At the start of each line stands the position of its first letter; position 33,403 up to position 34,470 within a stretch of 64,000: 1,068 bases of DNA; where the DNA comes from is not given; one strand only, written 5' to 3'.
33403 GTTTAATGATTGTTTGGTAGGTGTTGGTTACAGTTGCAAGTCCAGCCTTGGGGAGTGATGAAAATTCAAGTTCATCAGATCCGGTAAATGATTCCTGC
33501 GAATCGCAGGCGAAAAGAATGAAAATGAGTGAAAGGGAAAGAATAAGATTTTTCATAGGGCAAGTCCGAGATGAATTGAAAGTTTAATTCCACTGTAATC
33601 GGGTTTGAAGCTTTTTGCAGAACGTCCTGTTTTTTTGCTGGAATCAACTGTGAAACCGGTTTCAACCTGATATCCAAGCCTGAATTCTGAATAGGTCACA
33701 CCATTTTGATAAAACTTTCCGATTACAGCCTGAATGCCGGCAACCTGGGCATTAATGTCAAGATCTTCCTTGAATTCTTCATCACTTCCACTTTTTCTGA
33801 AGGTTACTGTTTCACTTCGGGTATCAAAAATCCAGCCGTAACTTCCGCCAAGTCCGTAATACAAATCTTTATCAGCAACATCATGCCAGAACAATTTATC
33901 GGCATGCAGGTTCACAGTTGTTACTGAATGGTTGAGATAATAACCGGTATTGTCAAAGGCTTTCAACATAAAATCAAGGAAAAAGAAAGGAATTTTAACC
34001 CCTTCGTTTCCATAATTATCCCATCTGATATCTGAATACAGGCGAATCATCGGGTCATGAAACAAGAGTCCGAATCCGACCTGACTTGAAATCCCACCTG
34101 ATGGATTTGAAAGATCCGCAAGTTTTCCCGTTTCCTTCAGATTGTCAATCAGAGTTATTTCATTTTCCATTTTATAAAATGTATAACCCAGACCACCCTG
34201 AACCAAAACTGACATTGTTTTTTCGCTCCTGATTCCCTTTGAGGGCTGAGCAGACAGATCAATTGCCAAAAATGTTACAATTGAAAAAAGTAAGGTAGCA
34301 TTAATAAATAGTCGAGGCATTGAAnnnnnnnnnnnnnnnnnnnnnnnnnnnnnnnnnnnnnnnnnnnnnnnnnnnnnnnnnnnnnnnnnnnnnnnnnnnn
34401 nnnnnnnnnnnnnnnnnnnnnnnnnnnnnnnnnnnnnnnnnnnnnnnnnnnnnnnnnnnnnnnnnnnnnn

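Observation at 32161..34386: Tandemly duplicated two-gene cassette: OM beta-barrel plus a minimal lipoprotein that is essentially a T9SS-CTD-like domain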

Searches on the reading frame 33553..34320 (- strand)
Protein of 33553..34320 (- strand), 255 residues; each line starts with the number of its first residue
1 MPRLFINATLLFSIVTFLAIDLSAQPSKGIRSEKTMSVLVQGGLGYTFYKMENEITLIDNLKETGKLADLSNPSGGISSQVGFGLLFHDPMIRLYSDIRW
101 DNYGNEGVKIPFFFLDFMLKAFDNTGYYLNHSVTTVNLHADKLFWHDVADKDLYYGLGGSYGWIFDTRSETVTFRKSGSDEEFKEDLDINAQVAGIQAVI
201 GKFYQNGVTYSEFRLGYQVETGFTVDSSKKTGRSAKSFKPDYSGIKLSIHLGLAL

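Call 3: search_protein_families(library=pfam, proteins=[window:33553-34320:-], max_evalue=10)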
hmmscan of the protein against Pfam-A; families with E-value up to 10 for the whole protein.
window:33553-34320:- (255 aa): 0 families

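Call 4: search_protein_families(library=ncbifam, proteins=[window:33553-34320:-], max_evalue=10)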
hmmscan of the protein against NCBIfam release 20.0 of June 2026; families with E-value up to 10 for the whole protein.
window:33553-34320:- (255 aa): 0 families

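Call 9: find_homologous_proteins(query=window:33553-34320:-, max_evalue=0.001)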
Query window:33553-34320:- (255 aa): 6 proteins with E <= 0.001 among 1052 candidates.
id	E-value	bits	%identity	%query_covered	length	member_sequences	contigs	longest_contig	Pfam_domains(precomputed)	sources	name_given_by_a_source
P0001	2.1e-166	569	100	100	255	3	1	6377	-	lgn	-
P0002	1.6e-146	504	88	100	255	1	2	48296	-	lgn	-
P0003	6.5e-130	450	75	100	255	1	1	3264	-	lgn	-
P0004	1.5e-123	429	71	100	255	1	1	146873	-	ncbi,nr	ncbi:MAG: hypothetical protein J0L62_01940 [Bacteroidetes bacterium]|nr:hypothetical protein [Bacter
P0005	2.6e-122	425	71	100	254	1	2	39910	-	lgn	-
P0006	2.8e-85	304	52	99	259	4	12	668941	-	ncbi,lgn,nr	ncbi:MAG: hypothetical protein L6Q77_04475 [Bacteroidetes bacterium]|nr:hypothetical protein [Bacter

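Call 10: find_encoding_contigs(protein=P0006, flank=6000, max_places=4)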
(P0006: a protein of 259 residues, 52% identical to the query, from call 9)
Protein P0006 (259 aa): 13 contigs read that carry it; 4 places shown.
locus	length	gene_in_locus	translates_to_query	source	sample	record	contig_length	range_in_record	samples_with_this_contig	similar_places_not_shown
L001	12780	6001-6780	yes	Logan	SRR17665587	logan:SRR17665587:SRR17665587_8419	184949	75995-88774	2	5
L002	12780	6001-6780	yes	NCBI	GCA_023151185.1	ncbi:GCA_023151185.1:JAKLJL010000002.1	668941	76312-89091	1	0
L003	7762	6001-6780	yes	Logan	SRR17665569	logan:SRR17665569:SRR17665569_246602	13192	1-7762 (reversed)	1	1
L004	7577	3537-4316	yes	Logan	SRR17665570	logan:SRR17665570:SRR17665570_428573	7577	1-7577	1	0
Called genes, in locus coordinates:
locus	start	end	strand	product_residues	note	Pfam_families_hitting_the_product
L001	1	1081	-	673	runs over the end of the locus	PF04851:ResIII, PF17757:UvrB_inter, PF27431:UvrB_3rd, PF00271:Helicase_C, PF12344:UvrB, PF02151:UVR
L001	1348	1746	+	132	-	-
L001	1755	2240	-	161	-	PF05036:SPOR (weak)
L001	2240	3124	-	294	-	PF01791:DeoC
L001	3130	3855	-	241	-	PF00702:Hydrolase, PF13419:HAD_2, PF13242:Hydrolase_like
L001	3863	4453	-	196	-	PF07475:Hpr_kinase_C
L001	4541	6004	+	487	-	PF01938:TRAM, PF05958:tRNA_U5-meth_tr, PF05175:MTS (weak), PF01170:UPF0020 (faint), PF03602:Cons_hypoth95 (weak), PF13847:Methyltransf_31, PF13649:Methyltransf_25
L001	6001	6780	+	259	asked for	-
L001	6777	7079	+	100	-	PF13860:FlgD_ig (weak)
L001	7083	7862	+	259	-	-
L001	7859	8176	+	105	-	-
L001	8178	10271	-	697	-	PF02922:CBM_48, PF00128:Alpha-amylase, PF21156:ISOA1-3_C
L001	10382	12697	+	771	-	PF00082:Peptidase_S8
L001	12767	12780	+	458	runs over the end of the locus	PF01212:Beta_elim_lyase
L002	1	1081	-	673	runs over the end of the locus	PF04851:ResIII, PF17757:UvrB_inter, PF27431:UvrB_3rd, PF00271:Helicase_C, PF12344:UvrB, PF02151:UVR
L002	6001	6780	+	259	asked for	-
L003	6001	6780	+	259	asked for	-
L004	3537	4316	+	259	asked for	-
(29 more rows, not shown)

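Call 11: find_encoding_contigs(protein=P0004, flank=6000, max_places=3)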
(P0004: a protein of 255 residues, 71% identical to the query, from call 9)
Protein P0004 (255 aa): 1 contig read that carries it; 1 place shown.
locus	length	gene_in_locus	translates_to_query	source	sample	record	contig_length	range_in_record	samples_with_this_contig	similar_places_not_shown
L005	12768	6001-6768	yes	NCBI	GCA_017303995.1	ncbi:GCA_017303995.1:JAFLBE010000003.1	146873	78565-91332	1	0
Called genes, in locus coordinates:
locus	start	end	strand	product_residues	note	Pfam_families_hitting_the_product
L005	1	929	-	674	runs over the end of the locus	PF04851:ResIII, PF17757:UvrB_inter, PF27431:UvrB_3rd, PF00271:Helicase_C, PF12344:UvrB, PF02151:UVR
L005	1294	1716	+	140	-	-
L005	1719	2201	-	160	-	PF05036:SPOR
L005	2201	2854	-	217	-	PF01791:DeoC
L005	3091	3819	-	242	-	PF00702:Hydrolase, PF13419:HAD_2, PF13242:Hydrolase_like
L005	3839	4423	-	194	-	-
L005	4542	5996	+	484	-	PF01938:TRAM, PF05958:tRNA_U5-meth_tr, PF13847:Methyltransf_31, PF13649:Methyltransf_25 (weak)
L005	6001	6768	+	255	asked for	-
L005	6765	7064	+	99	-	-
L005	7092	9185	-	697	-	PF02922:CBM_48, PF00128:Alpha-amylase, PF21156:ISOA1-3_C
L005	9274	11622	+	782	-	PF00082:Peptidase_S8, PF18962:Por_Secre_tail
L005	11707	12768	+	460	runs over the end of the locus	PF01212:Beta_elim_lyase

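Call 17: find_encoding_contigs(protein=P0002, flank=5000, max_places=2)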
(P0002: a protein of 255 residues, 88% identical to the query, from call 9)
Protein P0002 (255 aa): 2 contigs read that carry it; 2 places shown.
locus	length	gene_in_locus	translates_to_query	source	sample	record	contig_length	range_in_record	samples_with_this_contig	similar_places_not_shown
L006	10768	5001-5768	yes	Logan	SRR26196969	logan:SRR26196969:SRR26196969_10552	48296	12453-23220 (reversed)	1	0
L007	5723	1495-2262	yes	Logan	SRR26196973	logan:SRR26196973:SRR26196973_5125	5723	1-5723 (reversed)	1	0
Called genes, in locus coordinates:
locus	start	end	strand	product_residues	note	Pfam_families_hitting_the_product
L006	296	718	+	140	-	-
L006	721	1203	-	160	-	PF05036:SPOR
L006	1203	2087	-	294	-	PF01791:DeoC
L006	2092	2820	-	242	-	PF00702:Hydrolase, PF13419:HAD_2, PF13242:Hydrolase_like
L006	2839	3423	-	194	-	-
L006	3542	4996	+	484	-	PF01938:TRAM, PF05958:tRNA_U5-meth_tr, PF13847:Methyltransf_31, PF09445:Methyltransf_15 (weak), PF13649:Methyltransf_25 (weak)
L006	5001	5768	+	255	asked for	-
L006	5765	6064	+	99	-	PF13860:FlgD_ig (weak)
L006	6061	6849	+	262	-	-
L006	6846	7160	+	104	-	-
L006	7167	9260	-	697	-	PF02922:CBM_48, PF00128:Alpha-amylase, PF21156:ISOA1-3_C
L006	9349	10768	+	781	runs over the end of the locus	PF00082:Peptidase_S8, PF18962:Por_Secre_tail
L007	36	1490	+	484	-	PF01938:TRAM, PF05958:tRNA_U5-meth_tr, PF13847:Methyltransf_31, PF09445:Methyltransf_15 (weak), PF13649:Methyltransf_25 (weak)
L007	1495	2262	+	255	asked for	-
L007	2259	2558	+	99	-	PF13860:FlgD_ig (weak)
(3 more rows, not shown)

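Call 18: find_encoding_contigs(protein=P0005, flank=5000, max_places=2)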
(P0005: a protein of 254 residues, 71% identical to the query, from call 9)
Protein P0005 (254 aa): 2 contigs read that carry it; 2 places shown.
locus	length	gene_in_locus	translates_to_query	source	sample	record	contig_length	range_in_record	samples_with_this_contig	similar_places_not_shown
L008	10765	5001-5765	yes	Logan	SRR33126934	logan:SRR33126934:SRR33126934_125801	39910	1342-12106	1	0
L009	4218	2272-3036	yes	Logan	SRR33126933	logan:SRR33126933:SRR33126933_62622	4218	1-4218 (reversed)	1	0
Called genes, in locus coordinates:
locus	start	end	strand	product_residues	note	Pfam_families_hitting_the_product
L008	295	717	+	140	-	-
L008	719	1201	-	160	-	PF05036:SPOR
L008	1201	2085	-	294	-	PF01791:DeoC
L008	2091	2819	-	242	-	PF00702:Hydrolase, PF13419:HAD_2, PF13242:Hydrolase_like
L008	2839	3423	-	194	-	PF07475:Hpr_kinase_C (weak)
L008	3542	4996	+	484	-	PF01938:TRAM, PF05958:tRNA_U5-meth_tr, PF13847:Methyltransf_31, PF13649:Methyltransf_25 (weak)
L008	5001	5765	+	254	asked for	-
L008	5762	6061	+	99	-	-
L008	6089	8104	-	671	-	PF02922:CBM_48, PF00128:Alpha-amylase, PF21156:ISOA1-3_C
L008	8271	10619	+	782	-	PF00082:Peptidase_S8, PF18962:Por_Secre_tail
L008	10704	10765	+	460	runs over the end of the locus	PF01212:Beta_elim_lyase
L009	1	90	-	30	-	?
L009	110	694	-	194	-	PF07475:Hpr_kinase_C (weak)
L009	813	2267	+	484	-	PF01938:TRAM, PF05958:tRNA_U5-meth_tr, PF13847:Methyltransf_31, PF13649:Methyltransf_25 (weak)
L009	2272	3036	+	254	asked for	-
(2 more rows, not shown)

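Call 19: find_encoding_contigs(protein=P0003, flank=5000, max_places=2)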
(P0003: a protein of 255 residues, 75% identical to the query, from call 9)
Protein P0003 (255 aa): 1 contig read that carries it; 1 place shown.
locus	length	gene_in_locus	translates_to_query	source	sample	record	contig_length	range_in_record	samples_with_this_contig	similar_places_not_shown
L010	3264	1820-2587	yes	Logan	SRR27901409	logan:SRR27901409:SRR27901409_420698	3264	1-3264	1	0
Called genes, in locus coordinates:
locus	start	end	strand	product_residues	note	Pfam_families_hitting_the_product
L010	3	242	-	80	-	?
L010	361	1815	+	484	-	PF01938:TRAM, PF05958:tRNA_U5-meth_tr, PF13847:Methyltransf_31, PF09445:Methyltransf_15 (faint), PF13649:Methyltransf_25 (weak)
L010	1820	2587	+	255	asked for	-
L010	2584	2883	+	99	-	PF13860:FlgD_ig (weak)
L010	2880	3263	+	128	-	?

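Call 22: predict_structure(alignment_id=A1)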
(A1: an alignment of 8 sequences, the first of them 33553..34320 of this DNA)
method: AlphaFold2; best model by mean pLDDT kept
length: 255 residues; sequences in the alignment: 8
mean_pLDDT: 74.7   pTM: 0.70
mean pLDDT of the five models: 74.7, 73.3, 72.2, 72.2, 50.0
residues with pLDDT >= 90: 75; 70-90: 96; 50-70: 39; < 50: 45
segments of 3 or more residues with pLDDT < 50: 1-5, 7-28, 108-122
pLDDT, mean of each block of 10 residues (from residue 1): 45 40 40 76 90 81 71 81 89 92 66 40 67 93 74 87 90 72 81 94 78 93 73 58 91 87
secondary structure, 60 per line:
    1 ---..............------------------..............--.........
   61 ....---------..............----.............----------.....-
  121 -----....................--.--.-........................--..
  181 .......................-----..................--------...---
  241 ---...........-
elements in order: H4-17 E36-49 H52-64 E74-87 E92-104 H115-119 E126-145 E153-176 E179-203 E209-226 E244-254

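Call 24: search_protein_representatives(alignment_id=A1)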
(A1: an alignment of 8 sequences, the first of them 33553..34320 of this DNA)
Query: 8 sequences, 256 profile positions. Proteins with E-value up to 0.001 (for the whole library): 7; up to 1e-10: 7; up to 1e-30: 6. The best 7 are listed.
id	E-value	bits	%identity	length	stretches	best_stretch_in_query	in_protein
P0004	2.4e-133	459.6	-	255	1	1-256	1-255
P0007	4.2e-98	344.1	-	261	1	5-256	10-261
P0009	2.2e-42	161.5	-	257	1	6-256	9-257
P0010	8.5e-39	149.8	-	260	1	6-256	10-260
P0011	6.6e-36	140.3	-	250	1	3-255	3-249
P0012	1.8e-32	129.0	-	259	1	37-256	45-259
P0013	5.0e-28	114.5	-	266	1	10-255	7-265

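Call 27: find_encoding_contigs(protein=P0009, flank=5000, max_places=2)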
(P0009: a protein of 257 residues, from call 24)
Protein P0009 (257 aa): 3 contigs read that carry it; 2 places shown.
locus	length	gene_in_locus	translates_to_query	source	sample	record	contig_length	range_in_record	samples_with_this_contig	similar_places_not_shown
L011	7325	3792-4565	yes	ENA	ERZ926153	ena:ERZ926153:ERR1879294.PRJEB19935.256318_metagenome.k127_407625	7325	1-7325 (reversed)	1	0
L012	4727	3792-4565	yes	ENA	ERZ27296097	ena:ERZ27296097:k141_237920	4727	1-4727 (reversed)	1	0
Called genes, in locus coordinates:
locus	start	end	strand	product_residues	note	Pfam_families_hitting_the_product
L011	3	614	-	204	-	?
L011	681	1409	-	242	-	PF00702:Hydrolase, PF13419:HAD_2, PF13242:Hydrolase_like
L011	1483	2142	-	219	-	PF27840:ScmC (faint), PF07475:Hpr_kinase_C (weak)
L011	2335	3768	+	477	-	PF05958:tRNA_U5-meth_tr, PF05175:MTS (weak), PF13847:Methyltransf_31, PF13649:Methyltransf_25 (weak)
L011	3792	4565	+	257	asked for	-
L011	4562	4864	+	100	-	-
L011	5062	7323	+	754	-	?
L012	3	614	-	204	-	?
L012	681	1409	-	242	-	PF00702:Hydrolase, PF13419:HAD_2, PF13242:Hydrolase_like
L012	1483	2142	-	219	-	PF27840:ScmC (faint), PF07475:Hpr_kinase_C (weak)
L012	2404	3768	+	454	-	PF05958:tRNA_U5-meth_tr, PF05175:MTS (weak), PF13649:Methyltransf_25 (weak), PF13847:Methyltransf_31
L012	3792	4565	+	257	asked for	-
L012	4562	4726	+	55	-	?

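Call 28: find_encoding_contigs(protein=P0010, flank=5000, max_places=2)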
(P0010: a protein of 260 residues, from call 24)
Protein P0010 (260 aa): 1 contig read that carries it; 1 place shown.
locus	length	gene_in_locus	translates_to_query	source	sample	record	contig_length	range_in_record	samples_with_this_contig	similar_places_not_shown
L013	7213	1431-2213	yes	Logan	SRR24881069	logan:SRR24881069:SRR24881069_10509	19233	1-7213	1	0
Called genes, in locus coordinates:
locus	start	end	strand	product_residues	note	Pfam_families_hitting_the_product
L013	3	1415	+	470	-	?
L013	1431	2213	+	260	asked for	-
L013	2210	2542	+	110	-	-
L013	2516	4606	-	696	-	PF02922:CBM_48, PF00128:Alpha-amylase, PF21156:ISOA1-3_C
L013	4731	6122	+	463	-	PF01212:Beta_elim_lyase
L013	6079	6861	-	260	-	PF02578:Cu-oxidase_4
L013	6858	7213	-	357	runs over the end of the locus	-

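Call 29: find_encoding_contigs(protein=P0011, flank=5000, max_places=2)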
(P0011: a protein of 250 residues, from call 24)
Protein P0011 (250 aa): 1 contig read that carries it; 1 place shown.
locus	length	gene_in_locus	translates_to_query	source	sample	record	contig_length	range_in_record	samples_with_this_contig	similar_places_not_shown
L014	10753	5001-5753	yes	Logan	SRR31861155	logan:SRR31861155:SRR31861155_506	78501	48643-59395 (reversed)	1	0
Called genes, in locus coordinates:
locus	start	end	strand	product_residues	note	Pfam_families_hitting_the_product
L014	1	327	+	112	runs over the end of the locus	PF00543:P-II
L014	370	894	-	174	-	-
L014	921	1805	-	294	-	PF01791:DeoC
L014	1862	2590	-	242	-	PF13419:HAD_2, PF00702:Hydrolase, PF13242:Hydrolase_like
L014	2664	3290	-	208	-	PF27840:ScmC (faint)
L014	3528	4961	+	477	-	PF05958:tRNA_U5-meth_tr, PF05175:MTS (weak), PF09445:Methyltransf_15 (faint), PF13847:Methyltransf_31, PF13649:Methyltransf_25 (weak)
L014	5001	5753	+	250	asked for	-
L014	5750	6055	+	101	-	PF13860:FlgD_ig (faint)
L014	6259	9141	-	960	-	PF00675:Peptidase_M16, PF05193:Peptidase_M16_C, PF00675:Peptidase_M16, PF05193:Peptidase_M16_C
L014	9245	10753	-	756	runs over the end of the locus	PF00580:UvrD-helicase, PF13245:AAA_19, PF13604:AAA_30 (faint), PF13361:UvrD_C, PF13538:UvrD_C_2 (faint), PF21196:PcrA_UvrD_tudor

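Call 30: find_encoding_contigs(protein=P0013, flank=5000, max_places=2)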
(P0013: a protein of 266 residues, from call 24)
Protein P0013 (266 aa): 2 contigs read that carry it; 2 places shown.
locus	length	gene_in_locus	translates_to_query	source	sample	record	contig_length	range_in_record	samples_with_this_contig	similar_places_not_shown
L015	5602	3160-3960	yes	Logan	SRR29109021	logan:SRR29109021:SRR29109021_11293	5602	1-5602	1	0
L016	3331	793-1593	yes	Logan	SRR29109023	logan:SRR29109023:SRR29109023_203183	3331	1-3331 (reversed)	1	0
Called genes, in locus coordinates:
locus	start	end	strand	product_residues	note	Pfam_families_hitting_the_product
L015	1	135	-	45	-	?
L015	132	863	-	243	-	PF00702:Hydrolase, PF13419:HAD_2, PF13242:Hydrolase_like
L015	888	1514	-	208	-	PF07475:Hpr_kinase_C, PF27840:ScmC (faint)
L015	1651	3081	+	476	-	PF01938:TRAM, PF13649:Methyltransf_25 (faint), PF02475:TRM5-TYW2_MTfase (faint), PF05958:tRNA_U5-meth_tr, PF05175:MTS (weak), PF09445:Methyltransf_15 (weak), PF13847:Methyltransf_31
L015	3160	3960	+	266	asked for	-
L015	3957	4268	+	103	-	PF13860:FlgD_ig (weak)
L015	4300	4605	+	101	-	-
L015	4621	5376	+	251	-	-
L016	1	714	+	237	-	?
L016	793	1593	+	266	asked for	-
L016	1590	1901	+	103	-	PF13860:FlgD_ig (weak)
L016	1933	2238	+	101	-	-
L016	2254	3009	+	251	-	-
